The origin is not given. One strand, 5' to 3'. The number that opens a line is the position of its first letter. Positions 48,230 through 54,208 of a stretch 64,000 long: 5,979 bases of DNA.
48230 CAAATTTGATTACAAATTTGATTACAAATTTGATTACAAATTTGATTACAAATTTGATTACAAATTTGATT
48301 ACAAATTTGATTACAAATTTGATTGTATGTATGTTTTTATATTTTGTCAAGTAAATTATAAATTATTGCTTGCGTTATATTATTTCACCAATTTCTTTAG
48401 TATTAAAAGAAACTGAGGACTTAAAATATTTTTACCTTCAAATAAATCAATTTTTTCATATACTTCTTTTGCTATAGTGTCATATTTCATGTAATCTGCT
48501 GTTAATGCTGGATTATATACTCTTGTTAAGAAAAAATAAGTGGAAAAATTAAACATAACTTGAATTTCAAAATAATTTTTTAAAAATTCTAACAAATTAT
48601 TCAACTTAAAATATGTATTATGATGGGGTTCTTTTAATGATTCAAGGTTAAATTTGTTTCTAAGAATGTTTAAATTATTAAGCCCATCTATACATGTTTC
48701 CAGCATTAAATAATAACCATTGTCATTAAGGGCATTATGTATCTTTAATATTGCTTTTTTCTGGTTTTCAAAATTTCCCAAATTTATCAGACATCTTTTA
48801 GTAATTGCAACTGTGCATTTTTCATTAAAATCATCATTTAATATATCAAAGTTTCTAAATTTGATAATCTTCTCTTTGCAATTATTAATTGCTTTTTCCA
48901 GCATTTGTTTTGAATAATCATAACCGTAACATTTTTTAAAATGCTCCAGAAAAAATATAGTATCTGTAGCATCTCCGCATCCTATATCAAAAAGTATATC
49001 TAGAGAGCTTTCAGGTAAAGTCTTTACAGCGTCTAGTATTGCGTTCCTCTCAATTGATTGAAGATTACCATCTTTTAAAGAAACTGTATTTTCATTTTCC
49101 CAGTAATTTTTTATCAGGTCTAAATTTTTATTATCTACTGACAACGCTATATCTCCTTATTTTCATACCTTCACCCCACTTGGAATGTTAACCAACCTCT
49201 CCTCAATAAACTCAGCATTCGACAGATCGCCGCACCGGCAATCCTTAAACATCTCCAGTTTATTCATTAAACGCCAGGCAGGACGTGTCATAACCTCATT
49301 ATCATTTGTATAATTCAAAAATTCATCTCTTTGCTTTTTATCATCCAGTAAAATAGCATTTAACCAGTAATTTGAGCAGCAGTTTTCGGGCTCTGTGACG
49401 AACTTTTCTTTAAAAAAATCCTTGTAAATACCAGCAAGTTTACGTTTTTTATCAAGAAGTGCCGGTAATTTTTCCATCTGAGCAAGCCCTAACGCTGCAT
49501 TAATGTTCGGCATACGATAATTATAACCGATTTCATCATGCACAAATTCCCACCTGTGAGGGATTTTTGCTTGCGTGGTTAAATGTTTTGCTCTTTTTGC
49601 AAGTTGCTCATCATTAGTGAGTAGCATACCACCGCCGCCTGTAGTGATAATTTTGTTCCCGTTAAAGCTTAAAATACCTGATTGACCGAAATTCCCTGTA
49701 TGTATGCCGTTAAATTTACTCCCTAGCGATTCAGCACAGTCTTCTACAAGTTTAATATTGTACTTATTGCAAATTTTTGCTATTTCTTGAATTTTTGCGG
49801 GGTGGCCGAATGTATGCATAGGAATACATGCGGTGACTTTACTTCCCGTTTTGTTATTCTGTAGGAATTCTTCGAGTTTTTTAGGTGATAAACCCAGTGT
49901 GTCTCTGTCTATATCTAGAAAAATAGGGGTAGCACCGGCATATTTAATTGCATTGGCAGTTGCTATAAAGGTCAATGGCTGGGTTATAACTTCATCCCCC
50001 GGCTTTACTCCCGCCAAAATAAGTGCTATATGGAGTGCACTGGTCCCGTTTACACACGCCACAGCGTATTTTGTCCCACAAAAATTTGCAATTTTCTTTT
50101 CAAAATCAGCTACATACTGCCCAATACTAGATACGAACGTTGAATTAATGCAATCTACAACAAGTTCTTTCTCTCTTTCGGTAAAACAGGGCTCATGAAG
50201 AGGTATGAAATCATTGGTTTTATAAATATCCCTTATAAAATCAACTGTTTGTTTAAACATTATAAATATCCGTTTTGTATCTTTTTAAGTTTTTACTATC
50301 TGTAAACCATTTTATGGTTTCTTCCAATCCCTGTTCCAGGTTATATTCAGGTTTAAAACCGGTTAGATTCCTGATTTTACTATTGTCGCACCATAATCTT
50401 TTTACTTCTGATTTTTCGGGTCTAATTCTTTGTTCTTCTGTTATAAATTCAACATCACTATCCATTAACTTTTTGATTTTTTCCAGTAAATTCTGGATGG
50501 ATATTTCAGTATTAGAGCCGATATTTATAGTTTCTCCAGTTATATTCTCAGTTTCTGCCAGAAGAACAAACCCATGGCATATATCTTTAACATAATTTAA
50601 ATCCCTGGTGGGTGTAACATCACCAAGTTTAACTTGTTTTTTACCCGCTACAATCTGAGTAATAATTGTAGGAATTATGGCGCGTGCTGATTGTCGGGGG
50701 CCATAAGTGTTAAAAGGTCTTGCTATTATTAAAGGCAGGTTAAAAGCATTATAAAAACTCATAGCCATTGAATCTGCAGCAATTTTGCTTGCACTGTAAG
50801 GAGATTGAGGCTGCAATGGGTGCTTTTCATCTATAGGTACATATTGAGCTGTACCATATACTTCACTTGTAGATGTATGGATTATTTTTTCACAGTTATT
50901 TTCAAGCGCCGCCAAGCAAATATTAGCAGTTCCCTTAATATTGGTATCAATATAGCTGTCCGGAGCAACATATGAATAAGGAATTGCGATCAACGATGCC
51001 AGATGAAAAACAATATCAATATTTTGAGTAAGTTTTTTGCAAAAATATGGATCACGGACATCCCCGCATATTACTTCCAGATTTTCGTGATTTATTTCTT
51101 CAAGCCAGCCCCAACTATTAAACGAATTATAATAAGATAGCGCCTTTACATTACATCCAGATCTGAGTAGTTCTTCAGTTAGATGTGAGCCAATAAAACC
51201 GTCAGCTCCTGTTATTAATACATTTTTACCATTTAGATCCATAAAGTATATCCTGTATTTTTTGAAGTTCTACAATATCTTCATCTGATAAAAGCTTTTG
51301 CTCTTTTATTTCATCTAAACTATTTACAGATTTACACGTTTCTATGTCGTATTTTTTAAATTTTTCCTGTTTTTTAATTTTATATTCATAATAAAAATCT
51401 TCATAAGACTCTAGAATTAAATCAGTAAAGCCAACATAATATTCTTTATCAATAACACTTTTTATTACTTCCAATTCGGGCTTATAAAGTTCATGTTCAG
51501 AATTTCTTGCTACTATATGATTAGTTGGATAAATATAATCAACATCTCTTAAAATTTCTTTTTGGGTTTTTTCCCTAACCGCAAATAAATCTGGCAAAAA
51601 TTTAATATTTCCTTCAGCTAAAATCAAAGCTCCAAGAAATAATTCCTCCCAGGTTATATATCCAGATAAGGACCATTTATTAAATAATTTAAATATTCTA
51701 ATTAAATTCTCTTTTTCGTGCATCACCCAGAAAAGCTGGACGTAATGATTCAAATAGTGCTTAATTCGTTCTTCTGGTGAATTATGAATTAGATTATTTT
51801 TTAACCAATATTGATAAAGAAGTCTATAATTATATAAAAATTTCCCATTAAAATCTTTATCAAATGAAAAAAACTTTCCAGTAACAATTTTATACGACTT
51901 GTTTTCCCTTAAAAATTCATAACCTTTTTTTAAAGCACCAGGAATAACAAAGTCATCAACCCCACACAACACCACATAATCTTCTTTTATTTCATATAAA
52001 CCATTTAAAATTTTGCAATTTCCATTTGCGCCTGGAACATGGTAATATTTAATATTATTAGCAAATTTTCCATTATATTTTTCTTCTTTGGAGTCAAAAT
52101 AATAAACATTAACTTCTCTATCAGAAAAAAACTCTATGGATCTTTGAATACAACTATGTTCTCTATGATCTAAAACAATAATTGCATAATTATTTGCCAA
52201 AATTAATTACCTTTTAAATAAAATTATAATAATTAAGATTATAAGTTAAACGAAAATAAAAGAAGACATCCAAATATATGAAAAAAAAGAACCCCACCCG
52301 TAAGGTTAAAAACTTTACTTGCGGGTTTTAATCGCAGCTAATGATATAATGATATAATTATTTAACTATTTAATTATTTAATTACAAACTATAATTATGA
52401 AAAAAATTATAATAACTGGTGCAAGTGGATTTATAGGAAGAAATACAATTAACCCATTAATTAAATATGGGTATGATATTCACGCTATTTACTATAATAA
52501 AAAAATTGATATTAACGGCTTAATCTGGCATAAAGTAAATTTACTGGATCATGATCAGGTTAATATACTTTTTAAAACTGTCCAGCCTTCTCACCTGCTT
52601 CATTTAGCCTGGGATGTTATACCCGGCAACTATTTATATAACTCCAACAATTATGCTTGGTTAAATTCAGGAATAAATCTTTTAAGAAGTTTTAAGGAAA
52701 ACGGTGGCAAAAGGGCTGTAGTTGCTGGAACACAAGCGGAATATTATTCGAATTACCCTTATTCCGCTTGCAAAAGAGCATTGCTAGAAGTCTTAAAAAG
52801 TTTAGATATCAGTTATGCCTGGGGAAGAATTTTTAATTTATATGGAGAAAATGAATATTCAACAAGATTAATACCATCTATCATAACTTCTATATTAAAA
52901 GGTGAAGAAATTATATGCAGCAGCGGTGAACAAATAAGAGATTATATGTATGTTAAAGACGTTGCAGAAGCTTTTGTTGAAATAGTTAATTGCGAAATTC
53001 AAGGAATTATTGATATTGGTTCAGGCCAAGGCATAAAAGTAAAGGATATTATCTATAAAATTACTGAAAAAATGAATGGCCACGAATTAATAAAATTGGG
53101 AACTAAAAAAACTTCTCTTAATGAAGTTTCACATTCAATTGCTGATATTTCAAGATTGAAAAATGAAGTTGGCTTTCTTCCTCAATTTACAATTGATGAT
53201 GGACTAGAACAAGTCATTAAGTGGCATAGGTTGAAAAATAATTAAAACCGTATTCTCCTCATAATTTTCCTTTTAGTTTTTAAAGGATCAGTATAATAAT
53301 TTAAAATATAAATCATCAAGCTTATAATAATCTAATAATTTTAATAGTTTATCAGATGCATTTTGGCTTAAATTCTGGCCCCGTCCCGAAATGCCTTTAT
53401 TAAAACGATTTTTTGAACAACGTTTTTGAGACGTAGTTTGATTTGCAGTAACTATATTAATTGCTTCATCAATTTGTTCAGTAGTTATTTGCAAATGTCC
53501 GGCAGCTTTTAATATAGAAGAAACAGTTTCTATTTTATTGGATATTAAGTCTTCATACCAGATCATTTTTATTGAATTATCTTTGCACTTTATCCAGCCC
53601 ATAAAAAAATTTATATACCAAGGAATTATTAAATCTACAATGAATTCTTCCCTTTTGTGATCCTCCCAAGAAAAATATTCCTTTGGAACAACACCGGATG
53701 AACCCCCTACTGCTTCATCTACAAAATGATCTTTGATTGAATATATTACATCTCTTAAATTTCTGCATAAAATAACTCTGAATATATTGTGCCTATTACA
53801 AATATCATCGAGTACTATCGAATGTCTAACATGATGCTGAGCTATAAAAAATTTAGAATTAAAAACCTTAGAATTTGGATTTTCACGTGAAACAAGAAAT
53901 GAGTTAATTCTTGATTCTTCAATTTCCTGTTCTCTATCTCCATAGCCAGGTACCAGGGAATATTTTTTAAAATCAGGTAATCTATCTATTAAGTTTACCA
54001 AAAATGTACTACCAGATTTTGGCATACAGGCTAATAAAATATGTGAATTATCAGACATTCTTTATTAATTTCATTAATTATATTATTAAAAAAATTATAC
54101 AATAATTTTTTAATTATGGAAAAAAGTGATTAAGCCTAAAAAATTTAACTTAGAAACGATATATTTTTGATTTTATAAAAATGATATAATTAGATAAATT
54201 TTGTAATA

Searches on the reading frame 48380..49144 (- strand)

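Call 7: search_protein_families(library=pfam, proteins=[window:48380-49144:-], max_evalue=0.01)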
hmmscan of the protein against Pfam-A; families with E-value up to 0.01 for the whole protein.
window:48380-49144:- (254 aa): 6 families
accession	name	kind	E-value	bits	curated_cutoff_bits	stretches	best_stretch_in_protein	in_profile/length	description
PF13847.12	Methyltransf_31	-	6.7e-10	39.3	27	1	51-151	7-113/145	Methyltransferase domain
PF13649.12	Methyltransf_25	-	2.6e-09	38.1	27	1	53-143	3-97/97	Methyltransferase domain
PF08242.18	Methyltransf_12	-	1.1e-08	36.1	30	1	53-144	2-97/98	Methyltransferase domain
PF08241.18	Methyltransf_11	-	4.4e-08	34.1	21.2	1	53-146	2-94/95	Methyltransferase domain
PF13489.12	Methyltransf_23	-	1.1e-06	28.9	27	1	36-185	9-151/164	Methyltransferase domain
PF10017.15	Methyltransf_33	-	0.004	16.7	23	1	46-139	63-167/304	Histidine-specific methyltransferase, SAM-dependent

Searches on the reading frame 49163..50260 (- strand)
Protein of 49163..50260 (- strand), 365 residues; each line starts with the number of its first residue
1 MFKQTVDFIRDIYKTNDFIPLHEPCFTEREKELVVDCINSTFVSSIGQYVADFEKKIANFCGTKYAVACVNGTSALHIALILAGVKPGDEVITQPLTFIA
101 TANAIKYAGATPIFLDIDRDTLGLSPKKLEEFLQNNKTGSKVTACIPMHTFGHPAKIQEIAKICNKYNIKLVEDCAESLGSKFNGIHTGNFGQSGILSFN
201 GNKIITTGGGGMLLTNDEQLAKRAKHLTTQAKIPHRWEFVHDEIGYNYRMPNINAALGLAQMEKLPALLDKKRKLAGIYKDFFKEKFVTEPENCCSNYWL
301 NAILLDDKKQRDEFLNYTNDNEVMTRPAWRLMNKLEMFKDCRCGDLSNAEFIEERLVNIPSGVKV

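Call 7: search_protein_families(library=pfam, proteins=[window:49163-50260:-], max_evalue=0.01)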
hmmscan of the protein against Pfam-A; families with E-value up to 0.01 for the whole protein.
window:49163-50260:- (365 aa): 7 families
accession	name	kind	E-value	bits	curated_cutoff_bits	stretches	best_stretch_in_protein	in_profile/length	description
PF01041.23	DegT_DnrJ_EryC1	-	3.4e-90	303.3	19.8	1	25-363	2-345/360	DegT/DnrJ/EryC1/StrS aminotransferase family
PF00155.27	Aminotran_1_2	-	3.6e-10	40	19.7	1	49-174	43-185/361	Aminotransferase class I and II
PF01212.27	Beta_elim_lyase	-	5.1e-08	33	27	1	50-275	34-257/288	Beta-eliminating lyase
PF01276.26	OKR_DC_1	-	8.4e-07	28.5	27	1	54-179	72-196/417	Orn/Lys/Arg decarboxylase, major domain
PF00266.25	Aminotran_5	-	1.1e-06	28.3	21.5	1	41-260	36-262/371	Aminotransferase class-V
PF05889.19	SepSecS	-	0.00049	19.4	21.1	1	55-179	63-196/389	O-phosphoseryl-tRNA(Sec) selenium transferase, SepSecS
PF01053.26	Cys_Met_Meta_PP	-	0.0035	16.4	27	1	52-135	56-136/381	Cys/Met metabolism PLP-dependent enzyme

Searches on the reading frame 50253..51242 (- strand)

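Call 7: search_protein_families(library=pfam, proteins=[window:50253-51242:-], max_evalue=0.01)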
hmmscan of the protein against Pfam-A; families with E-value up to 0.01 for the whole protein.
window:50253-51242:- (329 aa): 9 families
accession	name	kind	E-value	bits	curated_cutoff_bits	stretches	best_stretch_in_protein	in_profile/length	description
PF16363.11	GDP_Man_Dehyd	-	5e-71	240.3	27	1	9-309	1-332/332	GDP-mannose 4,6 dehydratase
PF01370.27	Epimerase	-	1.2e-54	185.8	20.9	1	8-242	1-240/240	NAD dependent epimerase/dehydratase family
PF01073.25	3Beta_HSD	-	6.7e-26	91.4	22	1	9-229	1-229/280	3-beta hydroxysteroid dehydrogenase/isomerase family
PF02719.21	Polysacc_synt_2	-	9.9e-18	64.8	20.2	1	8-265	1-252/293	Polysaccharide biosynthesis protein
PF07993.18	NAD_binding_4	-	3.6e-17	62.8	20.1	1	10-183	1-211/258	Male sterility protein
PF04321.23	RmlD_sub_bind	-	1.3e-09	38.1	27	1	7-158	2-134/287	RmlD substrate binding domain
PF00106.31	adh_short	-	2e-08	34.4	26.6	1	6-163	1-163/195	short chain dehydrogenase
PF13460.12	NAD_binding_10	-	4.6e-08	33.6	27.2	1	12-157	1-128/184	NAD(P)H-binding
PF05368.20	NmrA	-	0.00017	21.7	27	1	6-122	3-104/298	NmrA-like family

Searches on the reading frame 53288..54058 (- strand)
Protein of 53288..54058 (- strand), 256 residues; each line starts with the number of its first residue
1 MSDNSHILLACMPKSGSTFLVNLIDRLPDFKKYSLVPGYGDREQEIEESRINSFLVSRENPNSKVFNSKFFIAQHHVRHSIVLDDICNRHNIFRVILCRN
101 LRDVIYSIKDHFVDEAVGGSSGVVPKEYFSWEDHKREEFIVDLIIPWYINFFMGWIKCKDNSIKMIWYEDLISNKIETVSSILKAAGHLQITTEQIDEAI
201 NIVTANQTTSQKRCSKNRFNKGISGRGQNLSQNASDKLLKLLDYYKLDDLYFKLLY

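Call 8: search_protein_families(library=pfam, proteins=[window:53288-54058:-], max_evalue=0.01)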
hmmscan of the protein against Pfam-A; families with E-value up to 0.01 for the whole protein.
window:53288-54058:- (256 aa): 2 families
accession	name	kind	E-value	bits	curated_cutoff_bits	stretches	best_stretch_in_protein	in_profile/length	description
PF00685.33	Sulfotransfer_1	-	2.6e-10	40.6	22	1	5-223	2-215/255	Sulfotransferase domain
PF13469.12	Sulfotransfer_3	-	0.0012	19.6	27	0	7-31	2-26/216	Sulfotransferase family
